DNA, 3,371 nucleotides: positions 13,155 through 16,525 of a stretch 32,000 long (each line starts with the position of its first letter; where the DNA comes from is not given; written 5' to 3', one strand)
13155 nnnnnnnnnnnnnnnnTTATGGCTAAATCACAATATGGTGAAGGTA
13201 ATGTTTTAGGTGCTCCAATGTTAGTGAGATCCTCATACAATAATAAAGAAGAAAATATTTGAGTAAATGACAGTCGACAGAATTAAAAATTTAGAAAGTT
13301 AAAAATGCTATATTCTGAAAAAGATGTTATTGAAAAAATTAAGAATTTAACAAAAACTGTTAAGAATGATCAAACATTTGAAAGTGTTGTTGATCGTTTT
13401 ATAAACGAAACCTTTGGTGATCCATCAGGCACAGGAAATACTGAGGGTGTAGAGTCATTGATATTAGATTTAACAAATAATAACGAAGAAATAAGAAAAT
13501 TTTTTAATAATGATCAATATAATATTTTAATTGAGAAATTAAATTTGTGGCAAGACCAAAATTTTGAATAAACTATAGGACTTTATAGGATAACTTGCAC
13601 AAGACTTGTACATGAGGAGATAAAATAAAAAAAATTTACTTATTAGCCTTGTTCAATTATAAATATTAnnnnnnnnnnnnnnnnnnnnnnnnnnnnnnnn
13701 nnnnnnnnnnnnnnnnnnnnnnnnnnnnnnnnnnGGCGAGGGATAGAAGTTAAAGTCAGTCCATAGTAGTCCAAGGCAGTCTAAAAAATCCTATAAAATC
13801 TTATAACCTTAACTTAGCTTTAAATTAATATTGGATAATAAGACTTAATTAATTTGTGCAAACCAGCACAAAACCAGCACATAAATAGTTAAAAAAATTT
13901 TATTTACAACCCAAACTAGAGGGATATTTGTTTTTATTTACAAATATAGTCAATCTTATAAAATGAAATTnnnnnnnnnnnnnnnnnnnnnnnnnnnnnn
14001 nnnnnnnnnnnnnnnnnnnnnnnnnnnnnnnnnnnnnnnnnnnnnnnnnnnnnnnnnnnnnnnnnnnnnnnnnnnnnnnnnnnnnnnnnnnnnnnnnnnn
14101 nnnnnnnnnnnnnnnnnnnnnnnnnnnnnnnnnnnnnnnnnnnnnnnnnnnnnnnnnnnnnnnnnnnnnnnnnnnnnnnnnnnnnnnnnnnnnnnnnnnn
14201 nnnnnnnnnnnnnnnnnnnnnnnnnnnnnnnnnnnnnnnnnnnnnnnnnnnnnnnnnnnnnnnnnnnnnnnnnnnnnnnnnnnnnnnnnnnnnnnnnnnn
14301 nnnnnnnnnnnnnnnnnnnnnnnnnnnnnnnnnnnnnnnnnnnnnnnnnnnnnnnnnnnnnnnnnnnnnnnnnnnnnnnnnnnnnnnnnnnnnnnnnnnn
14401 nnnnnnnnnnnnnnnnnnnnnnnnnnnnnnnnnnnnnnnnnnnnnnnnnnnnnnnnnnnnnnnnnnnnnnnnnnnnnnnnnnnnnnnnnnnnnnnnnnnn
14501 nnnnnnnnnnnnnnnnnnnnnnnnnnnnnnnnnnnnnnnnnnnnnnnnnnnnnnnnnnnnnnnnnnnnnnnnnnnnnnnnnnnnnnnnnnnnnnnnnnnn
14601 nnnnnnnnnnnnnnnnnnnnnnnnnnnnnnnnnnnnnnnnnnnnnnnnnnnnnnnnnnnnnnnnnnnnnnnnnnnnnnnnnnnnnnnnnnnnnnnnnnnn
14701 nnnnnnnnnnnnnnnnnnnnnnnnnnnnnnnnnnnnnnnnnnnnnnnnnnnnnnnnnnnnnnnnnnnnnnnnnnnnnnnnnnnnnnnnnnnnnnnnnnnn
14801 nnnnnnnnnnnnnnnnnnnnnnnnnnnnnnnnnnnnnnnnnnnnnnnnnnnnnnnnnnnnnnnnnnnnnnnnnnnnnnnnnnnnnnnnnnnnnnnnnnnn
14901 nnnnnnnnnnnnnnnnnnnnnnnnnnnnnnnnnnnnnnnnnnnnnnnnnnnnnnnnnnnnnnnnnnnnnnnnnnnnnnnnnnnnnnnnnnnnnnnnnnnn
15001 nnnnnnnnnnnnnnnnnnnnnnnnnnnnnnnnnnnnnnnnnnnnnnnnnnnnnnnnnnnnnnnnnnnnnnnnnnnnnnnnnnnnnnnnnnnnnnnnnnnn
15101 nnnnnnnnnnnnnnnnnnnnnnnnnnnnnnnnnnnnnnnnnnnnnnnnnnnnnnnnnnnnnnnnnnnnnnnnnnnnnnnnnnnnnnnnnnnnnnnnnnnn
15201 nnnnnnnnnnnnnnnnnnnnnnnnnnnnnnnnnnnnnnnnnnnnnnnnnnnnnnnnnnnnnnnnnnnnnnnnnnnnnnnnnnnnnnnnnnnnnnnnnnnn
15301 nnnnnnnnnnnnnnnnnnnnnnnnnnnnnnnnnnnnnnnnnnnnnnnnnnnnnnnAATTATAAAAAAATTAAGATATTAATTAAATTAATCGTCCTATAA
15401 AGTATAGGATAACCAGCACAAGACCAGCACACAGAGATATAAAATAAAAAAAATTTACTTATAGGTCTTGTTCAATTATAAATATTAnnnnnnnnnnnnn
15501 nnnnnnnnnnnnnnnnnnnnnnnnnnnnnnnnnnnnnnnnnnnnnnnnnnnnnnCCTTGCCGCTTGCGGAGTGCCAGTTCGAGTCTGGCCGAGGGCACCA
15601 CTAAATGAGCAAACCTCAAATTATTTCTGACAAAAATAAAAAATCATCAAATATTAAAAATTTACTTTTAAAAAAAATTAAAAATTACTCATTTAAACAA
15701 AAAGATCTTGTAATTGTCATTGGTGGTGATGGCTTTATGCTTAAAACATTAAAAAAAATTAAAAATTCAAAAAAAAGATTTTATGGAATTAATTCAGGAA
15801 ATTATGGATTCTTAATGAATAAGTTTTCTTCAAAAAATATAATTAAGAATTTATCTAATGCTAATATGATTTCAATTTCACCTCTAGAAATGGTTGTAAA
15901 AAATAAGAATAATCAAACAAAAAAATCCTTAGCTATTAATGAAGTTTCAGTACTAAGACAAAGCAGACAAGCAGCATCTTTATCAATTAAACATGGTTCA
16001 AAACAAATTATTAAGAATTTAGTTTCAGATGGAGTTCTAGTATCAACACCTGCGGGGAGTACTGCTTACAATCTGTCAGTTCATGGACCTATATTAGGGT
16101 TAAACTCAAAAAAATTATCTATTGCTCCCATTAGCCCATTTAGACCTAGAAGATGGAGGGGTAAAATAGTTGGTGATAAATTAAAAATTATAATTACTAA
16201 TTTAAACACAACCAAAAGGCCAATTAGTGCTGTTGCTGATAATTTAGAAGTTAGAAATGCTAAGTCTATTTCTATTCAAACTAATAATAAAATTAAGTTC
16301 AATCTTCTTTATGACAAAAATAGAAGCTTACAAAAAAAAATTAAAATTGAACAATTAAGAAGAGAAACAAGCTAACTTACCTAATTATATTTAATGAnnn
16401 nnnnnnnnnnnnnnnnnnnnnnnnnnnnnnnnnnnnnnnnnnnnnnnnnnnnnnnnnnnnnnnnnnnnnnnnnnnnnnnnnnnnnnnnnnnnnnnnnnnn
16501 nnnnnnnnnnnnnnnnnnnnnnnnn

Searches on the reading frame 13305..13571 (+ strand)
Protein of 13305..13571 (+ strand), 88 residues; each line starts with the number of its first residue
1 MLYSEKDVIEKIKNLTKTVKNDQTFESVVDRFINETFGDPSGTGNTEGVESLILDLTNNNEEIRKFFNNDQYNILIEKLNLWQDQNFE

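Call 10: search_protein_families(library=pfam, proteins=[window:13305-13571:+], max_evalue=0.01)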
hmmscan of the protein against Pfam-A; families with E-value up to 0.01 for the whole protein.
window:13305-13571:+ (88 aa): 1 family
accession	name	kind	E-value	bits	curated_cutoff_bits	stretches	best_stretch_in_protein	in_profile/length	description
PF04816.18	TrmK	-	0.0093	15.9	27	0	47-79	92-124/205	tRNA (adenine(22)-N(1))-methyltransferase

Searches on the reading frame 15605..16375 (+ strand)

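Call 10: search_protein_families(library=pfam, proteins=[window:15605-16375:+], max_evalue=0.01)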
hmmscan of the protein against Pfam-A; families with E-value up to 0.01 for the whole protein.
window:15605-16375:+ (256 aa): 2 families
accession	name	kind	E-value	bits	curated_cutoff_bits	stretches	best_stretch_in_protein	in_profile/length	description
PF20143.4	NAD_kinase_C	-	4.1e-10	39.9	23.7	1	112-210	2-98/126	ATP-NAD kinase C-terminal domain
PF01513.26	NAD_kinase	-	3.2e-06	27.9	25.5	1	27-83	67-122/130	ATP-NAD kinase N-terminal domain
